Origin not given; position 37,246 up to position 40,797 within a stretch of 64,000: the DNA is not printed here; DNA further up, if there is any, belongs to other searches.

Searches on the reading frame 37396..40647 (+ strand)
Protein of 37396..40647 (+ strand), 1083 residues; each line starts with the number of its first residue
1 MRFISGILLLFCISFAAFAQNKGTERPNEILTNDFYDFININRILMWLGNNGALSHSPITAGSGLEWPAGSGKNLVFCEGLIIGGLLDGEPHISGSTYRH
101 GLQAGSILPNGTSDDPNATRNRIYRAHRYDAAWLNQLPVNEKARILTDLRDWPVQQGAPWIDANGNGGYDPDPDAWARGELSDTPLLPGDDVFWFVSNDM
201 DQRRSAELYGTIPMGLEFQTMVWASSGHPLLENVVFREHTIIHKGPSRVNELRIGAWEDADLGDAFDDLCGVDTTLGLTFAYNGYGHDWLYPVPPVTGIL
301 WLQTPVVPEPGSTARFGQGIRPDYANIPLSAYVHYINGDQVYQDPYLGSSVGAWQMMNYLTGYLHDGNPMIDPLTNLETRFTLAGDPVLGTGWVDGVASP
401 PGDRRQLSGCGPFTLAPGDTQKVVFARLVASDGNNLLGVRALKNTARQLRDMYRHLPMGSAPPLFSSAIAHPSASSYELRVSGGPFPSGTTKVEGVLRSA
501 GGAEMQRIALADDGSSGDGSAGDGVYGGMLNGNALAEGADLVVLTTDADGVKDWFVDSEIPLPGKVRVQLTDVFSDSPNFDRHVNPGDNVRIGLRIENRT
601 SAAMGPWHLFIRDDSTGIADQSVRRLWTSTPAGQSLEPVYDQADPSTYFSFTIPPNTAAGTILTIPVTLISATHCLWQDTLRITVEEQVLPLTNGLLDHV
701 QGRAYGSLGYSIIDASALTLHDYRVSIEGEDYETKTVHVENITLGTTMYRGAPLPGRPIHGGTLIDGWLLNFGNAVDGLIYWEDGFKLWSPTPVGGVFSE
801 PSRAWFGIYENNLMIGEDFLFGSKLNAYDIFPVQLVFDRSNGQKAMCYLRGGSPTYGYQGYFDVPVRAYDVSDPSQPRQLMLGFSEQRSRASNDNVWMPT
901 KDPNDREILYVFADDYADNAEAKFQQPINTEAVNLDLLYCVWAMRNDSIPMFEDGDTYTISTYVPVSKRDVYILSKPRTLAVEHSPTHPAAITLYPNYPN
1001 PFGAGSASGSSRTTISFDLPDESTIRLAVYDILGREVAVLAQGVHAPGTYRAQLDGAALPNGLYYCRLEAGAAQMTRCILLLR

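Call 14: search_protein_families(library=pfam, proteins=[window:37396-40647:+], max_evalue=0.001)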
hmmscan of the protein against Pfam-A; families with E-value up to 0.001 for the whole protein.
window:37396-40647:+ (1083 aa): 1 family
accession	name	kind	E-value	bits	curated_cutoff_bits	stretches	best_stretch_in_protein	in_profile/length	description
PF18962.6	Por_Secre_tail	-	0.00029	21.5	27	1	998-1076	2-70/75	Secretion system C-terminal sorting domain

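Call 54: search_protein_families(library=pfam, proteins=[window:37396-40647:+], max_evalue=1)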
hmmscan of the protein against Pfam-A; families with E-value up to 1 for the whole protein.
window:37396-40647:+ (1083 aa): 2 families
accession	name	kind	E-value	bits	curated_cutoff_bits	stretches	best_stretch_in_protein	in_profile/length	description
PF18962.6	Por_Secre_tail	-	0.00029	21.5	27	1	998-1076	2-70/75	Secretion system C-terminal sorting domain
PF13860.13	FlgD_ig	-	0.001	19.4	27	1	1008-1071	7-76/79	FlgD Ig-like domain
